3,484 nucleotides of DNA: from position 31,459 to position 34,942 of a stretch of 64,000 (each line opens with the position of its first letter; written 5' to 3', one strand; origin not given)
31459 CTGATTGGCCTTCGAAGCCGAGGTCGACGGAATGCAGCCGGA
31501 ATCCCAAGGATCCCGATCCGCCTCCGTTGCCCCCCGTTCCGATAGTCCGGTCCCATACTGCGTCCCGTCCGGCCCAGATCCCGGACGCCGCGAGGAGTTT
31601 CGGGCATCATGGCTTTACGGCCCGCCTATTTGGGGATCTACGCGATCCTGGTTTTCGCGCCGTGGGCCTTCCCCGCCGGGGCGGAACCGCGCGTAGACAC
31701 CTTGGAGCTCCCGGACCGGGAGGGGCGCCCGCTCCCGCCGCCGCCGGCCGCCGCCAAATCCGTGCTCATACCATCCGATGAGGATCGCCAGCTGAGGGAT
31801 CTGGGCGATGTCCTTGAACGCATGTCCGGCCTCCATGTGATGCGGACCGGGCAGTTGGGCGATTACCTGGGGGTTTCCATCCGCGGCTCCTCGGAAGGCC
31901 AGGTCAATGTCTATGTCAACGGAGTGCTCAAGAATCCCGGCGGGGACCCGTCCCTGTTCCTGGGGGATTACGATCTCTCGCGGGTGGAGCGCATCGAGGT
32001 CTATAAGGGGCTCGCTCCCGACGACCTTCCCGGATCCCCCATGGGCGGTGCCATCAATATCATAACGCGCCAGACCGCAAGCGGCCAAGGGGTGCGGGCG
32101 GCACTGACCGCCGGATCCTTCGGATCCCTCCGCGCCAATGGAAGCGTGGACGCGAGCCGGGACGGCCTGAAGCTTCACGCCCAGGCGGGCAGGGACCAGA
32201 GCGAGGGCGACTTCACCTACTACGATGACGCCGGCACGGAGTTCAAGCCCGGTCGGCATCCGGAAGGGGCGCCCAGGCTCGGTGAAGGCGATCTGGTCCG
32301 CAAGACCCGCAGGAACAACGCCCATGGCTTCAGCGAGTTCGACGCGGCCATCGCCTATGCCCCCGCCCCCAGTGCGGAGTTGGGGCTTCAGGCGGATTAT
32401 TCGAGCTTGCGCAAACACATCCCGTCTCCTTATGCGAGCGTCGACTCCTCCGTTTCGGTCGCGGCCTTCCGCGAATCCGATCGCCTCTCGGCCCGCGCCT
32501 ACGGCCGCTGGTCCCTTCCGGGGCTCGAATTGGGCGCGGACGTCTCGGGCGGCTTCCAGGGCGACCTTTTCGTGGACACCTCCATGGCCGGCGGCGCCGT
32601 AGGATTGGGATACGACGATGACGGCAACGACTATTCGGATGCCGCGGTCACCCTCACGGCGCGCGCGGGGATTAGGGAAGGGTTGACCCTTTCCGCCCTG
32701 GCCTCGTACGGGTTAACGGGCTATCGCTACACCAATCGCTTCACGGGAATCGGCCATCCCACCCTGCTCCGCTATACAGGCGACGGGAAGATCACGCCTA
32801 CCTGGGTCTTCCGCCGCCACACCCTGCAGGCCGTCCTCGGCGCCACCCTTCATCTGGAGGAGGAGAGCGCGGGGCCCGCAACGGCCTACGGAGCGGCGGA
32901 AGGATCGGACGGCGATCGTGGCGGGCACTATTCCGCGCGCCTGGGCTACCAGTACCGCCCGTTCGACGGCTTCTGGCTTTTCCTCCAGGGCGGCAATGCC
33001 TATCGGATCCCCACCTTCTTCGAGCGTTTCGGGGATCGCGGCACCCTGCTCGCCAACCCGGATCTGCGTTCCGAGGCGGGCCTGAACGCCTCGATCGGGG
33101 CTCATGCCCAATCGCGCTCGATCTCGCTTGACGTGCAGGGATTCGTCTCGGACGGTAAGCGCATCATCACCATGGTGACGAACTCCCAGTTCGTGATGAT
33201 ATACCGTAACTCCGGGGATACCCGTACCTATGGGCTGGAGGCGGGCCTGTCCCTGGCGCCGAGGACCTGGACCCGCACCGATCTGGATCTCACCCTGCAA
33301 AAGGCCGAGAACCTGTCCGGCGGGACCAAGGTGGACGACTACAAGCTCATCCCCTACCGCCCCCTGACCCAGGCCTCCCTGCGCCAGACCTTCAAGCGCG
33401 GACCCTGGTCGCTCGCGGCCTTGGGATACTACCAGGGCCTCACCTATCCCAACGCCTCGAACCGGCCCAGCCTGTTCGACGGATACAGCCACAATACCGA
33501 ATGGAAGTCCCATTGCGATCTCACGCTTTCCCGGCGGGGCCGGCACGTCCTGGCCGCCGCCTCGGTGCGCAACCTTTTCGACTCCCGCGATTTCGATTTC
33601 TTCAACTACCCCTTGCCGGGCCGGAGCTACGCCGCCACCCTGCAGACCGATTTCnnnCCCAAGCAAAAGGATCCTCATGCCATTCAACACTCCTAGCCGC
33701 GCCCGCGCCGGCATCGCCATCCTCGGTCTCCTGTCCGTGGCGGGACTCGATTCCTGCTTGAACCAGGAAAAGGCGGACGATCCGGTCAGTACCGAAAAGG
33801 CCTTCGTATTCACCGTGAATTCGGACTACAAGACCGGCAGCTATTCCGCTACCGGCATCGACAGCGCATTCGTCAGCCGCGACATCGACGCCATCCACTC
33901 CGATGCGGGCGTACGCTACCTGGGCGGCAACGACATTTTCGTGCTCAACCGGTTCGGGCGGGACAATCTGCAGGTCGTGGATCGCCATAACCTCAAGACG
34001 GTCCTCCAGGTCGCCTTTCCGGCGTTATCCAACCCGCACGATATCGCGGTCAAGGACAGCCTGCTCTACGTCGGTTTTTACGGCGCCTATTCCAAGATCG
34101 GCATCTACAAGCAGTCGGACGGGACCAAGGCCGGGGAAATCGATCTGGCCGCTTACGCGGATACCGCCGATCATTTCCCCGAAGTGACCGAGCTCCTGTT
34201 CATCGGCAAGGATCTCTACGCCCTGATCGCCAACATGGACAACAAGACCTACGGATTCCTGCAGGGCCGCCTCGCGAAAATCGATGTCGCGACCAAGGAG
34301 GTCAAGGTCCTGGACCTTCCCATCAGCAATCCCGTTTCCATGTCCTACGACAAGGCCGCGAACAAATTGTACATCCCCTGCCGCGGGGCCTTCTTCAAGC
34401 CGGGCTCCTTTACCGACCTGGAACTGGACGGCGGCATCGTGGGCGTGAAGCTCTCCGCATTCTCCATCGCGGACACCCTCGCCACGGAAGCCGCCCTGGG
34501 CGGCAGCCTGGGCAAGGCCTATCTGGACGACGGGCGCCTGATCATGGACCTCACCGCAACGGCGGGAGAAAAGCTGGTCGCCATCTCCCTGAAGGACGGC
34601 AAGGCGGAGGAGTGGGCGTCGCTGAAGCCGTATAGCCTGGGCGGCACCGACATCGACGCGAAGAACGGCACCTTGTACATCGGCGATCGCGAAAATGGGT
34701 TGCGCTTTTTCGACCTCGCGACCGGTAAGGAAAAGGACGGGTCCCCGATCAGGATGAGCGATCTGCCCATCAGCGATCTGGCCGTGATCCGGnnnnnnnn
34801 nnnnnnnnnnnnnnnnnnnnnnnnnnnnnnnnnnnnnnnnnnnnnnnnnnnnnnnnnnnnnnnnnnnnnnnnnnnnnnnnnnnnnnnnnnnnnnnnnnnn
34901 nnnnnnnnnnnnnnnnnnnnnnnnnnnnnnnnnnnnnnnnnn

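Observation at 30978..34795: Candidate cobalamin riboswitch leading a BtuB-like receptor and BtuG-like beta-propeller lipoprotein locus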

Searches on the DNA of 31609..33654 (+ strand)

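Call 74: search_rna_families(sources=[L021], threshold=gathering)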
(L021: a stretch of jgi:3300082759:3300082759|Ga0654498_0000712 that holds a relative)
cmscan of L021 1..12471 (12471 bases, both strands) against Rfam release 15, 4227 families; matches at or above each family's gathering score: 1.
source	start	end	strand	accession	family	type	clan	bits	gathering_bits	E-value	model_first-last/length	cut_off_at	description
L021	3830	4082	+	RF00174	Cobalamin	Cis-reg; riboswitch;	CL00101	58.7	31.5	1e-12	1-189/189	no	Cobalamin riboswitch aptamer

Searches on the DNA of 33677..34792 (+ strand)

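Call 19: search_rna_families(sources=[L001, L002, L003, L004, L005, L006, L007, L008, L009, L010, L011], threshold=gathering)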
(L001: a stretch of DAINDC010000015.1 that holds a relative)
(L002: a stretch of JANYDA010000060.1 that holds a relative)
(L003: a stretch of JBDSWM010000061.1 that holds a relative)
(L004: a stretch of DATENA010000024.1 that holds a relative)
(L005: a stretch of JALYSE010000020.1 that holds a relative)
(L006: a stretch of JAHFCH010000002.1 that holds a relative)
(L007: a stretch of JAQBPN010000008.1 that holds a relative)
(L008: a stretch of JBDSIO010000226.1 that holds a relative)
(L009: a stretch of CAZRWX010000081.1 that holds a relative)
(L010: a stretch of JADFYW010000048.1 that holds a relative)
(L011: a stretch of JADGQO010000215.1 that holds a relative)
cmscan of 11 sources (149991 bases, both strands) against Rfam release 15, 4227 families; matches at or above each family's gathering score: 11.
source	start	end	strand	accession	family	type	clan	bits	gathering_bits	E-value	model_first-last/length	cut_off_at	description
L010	3648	3832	+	RF00174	Cobalamin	Cis-reg; riboswitch;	CL00101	88.6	31.5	3.6e-20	1-189/189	no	Cobalamin riboswitch aptamer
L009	3798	4045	+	RF00174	Cobalamin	Cis-reg; riboswitch;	CL00101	67.5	31.5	4e-14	1-189/189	no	Cobalamin riboswitch aptamer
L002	4419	4665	+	RF00174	Cobalamin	Cis-reg; riboswitch;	CL00101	64.8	31.5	2.3e-13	1-189/189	no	Cobalamin riboswitch aptamer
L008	4070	4306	+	RF00174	Cobalamin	Cis-reg; riboswitch;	CL00101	63.4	31.5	5.8e-13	1-189/189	no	Cobalamin riboswitch aptamer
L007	4343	4626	+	RF00174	Cobalamin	Cis-reg; riboswitch;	CL00101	61.2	31.5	2.5e-12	1-189/189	no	Cobalamin riboswitch aptamer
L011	4313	4555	+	RF00174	Cobalamin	Cis-reg; riboswitch;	CL00101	60.4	31.5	4e-12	1-189/189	no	Cobalamin riboswitch aptamer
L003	245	527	+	RF00174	Cobalamin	Cis-reg; riboswitch;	CL00101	59.7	31.5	6.6e-12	1-189/189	no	Cobalamin riboswitch aptamer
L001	4293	4566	+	RF00174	Cobalamin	Cis-reg; riboswitch;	CL00101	59.1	31.5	9.6e-12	1-189/189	no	Cobalamin riboswitch aptamer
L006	4390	4644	+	RF00174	Cobalamin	Cis-reg; riboswitch;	CL00101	51.4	31.5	1.6e-09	1-189/189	no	Cobalamin riboswitch aptamer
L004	1974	2250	+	RF00174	Cobalamin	Cis-reg; riboswitch;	CL00101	50.5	31.5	2.8e-09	1-189/189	no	Cobalamin riboswitch aptamer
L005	4272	4573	+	RF00174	Cobalamin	Cis-reg; riboswitch;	CL00101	46.5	31.5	4e-08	1-189/189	no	Cobalamin riboswitch aptamer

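Call 36: search_rna_families(sources=[L012, L013, L015, L017], threshold=gathering)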
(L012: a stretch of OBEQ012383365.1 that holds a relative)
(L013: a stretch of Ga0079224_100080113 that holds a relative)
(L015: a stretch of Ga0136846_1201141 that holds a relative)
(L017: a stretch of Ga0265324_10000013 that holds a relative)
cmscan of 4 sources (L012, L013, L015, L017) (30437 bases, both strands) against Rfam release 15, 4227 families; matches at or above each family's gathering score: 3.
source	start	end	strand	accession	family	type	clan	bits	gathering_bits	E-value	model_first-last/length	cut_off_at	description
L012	921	1158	+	RF00174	Cobalamin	Cis-reg; riboswitch;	CL00101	64.9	31.5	4.5e-14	1-189/189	no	Cobalamin riboswitch aptamer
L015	361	590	+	RF00174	Cobalamin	Cis-reg; riboswitch;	CL00101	60.2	31.5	9.7e-13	1-189/189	no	Cobalamin riboswitch aptamer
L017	4398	4652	+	RF00174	Cobalamin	Cis-reg; riboswitch;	CL00101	59.9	31.5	1.2e-12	1-189/189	no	Cobalamin riboswitch aptamer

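Call 69: search_rna_families(sources=[L018, L020], threshold=gathering)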
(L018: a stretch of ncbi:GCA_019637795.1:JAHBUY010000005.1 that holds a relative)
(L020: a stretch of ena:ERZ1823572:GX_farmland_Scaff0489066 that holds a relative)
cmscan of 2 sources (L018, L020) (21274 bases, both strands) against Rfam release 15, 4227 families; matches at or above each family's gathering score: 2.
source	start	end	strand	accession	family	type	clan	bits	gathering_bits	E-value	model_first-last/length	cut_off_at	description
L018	1177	1375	+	RF00174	Cobalamin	Cis-reg; riboswitch;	CL00101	97.5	31.5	1.5e-23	1-189/189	no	Cobalamin riboswitch aptamer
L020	545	761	+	RF00174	Cobalamin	Cis-reg; riboswitch;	CL00101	73.5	31.5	1e-16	1-189/189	no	Cobalamin riboswitch aptamer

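Call 85: search_rna_families(sources=[L022, L023, L024, L025], threshold=gathering)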
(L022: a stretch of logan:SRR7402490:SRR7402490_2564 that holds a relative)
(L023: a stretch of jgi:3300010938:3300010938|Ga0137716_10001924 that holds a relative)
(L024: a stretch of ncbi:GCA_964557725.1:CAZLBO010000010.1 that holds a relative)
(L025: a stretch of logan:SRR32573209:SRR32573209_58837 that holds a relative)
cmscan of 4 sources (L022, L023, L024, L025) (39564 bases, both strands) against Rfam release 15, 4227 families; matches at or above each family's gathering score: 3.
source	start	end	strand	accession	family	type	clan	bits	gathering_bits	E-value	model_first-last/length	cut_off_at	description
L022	2647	2819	+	RF00174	Cobalamin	Cis-reg; riboswitch;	CL00101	92.1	31.5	9.6e-22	14-177/189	no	Cobalamin riboswitch aptamer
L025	2486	2788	+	RF00174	Cobalamin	Cis-reg; riboswitch;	CL00101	67.4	31.5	1.1e-14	1-189/189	no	Cobalamin riboswitch aptamer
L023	2334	2621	+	RF00174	Cobalamin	Cis-reg; riboswitch;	CL00101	58.7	31.5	3.4e-12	1-189/189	no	Cobalamin riboswitch aptamer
